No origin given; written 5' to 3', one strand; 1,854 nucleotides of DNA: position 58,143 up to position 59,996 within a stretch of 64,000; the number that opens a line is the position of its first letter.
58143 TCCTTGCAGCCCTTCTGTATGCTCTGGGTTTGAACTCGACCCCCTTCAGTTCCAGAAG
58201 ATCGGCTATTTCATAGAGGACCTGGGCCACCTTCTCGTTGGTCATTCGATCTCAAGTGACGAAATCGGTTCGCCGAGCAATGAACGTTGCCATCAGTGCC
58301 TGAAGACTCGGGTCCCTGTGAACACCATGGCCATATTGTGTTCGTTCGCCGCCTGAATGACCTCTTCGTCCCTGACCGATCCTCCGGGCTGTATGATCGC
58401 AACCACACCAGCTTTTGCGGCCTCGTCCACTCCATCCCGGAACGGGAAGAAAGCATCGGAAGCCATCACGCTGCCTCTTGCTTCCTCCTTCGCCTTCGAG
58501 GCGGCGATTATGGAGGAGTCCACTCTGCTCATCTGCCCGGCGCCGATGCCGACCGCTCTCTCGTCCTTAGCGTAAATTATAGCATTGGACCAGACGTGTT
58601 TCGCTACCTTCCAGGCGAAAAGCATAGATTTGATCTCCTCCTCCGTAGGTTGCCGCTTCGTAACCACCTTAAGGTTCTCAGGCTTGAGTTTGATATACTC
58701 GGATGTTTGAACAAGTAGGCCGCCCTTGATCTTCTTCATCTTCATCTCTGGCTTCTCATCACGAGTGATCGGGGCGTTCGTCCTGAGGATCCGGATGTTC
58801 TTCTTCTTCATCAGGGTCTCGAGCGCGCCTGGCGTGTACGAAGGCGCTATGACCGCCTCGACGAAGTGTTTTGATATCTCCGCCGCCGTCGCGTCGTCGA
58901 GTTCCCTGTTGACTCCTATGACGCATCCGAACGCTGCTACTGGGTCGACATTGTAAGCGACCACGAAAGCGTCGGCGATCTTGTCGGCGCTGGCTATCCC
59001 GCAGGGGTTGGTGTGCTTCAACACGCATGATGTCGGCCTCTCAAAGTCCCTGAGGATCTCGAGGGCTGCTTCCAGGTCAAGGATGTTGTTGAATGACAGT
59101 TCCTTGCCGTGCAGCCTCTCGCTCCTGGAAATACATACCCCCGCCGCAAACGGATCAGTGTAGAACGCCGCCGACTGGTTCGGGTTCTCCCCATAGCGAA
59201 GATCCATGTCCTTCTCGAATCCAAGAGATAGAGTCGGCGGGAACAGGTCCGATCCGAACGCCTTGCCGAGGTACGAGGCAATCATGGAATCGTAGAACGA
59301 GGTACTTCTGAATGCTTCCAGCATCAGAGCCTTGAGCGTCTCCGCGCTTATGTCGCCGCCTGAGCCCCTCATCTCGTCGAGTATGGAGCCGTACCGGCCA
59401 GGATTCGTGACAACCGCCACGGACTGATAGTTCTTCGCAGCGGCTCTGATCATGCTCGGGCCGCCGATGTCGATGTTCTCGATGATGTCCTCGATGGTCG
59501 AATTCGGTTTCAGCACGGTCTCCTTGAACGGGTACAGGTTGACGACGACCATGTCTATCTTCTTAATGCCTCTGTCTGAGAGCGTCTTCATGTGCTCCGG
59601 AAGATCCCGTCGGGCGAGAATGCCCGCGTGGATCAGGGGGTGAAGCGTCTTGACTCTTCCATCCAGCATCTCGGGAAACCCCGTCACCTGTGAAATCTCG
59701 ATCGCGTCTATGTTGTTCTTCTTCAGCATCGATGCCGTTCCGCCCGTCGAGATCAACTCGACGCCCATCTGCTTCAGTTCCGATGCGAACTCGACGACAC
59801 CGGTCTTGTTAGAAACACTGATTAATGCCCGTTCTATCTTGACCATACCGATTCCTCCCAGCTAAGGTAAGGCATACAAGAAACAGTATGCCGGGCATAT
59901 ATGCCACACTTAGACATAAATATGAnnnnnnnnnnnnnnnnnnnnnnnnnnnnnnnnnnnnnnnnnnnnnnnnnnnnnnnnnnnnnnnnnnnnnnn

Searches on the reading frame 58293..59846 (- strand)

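Call 49: search_protein_families(library=pfam, proteins=[window:58293-59846:-], max_evalue=0.00001)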
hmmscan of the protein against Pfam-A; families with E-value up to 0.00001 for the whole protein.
window:58293-59846:- (517 aa): 2 families
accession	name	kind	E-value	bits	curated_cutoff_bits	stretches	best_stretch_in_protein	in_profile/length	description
PF01808.24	AICARFT_IMPCHas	-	1.2e-114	383.4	25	1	136-451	1-311/311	AICARFT/IMPCHase bienzyme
PF02142.27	MGS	-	5.5e-25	87.8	24.1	1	16-130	1-93/94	MGS-like domain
